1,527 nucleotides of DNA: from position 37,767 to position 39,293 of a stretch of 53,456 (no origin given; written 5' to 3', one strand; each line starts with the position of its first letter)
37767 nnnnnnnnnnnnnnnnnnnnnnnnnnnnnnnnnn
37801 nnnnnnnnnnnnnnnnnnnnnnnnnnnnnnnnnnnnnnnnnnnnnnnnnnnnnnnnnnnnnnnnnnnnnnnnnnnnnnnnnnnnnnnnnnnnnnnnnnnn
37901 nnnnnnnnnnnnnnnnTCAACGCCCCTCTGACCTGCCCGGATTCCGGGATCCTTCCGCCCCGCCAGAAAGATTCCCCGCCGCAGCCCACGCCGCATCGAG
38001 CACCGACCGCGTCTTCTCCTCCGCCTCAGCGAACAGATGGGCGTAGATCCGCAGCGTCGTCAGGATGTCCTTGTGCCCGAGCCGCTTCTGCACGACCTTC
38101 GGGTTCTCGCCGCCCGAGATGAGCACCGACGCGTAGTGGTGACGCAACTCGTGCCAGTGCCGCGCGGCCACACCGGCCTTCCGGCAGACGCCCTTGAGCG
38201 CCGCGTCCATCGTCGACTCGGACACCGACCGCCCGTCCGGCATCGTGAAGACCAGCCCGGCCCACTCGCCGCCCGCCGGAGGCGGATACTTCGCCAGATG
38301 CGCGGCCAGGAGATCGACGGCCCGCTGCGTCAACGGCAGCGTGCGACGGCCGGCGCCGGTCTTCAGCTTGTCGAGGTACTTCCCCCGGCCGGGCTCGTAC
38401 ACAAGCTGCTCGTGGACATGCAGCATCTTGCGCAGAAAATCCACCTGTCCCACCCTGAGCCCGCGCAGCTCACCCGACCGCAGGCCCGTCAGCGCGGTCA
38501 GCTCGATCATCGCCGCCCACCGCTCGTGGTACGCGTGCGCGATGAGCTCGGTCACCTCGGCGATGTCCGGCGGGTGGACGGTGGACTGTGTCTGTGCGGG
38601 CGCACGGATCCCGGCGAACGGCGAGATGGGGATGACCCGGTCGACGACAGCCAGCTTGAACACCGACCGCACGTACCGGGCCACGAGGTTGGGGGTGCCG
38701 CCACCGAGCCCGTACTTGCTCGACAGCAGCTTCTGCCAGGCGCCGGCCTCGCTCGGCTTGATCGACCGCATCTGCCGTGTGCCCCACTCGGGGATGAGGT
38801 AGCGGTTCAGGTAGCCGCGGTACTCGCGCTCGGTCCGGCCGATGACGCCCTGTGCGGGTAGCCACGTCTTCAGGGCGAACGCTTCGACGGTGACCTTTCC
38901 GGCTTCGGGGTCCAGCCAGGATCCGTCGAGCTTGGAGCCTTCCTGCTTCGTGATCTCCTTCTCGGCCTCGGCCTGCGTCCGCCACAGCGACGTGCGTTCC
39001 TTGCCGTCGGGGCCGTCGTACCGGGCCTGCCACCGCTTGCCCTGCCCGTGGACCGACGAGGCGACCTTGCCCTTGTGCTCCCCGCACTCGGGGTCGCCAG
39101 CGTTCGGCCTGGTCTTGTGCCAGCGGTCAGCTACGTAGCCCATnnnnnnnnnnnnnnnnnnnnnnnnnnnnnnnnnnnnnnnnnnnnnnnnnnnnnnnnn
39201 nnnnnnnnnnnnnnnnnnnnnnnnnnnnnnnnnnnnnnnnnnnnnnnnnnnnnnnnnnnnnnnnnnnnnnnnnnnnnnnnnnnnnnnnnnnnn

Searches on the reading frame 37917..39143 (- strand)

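Call 25: search_protein_families(library=pfam, proteins=[window:37917-39143:-], max_evalue=0.01)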
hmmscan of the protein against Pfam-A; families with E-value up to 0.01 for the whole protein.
window:37917-39143:- (408 aa): 1 family
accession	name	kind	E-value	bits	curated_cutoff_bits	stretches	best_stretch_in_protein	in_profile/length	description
PF00589.27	Phage_integrase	-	1.1e-24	87.6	27.1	1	198-372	9-170/172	Phage integrase family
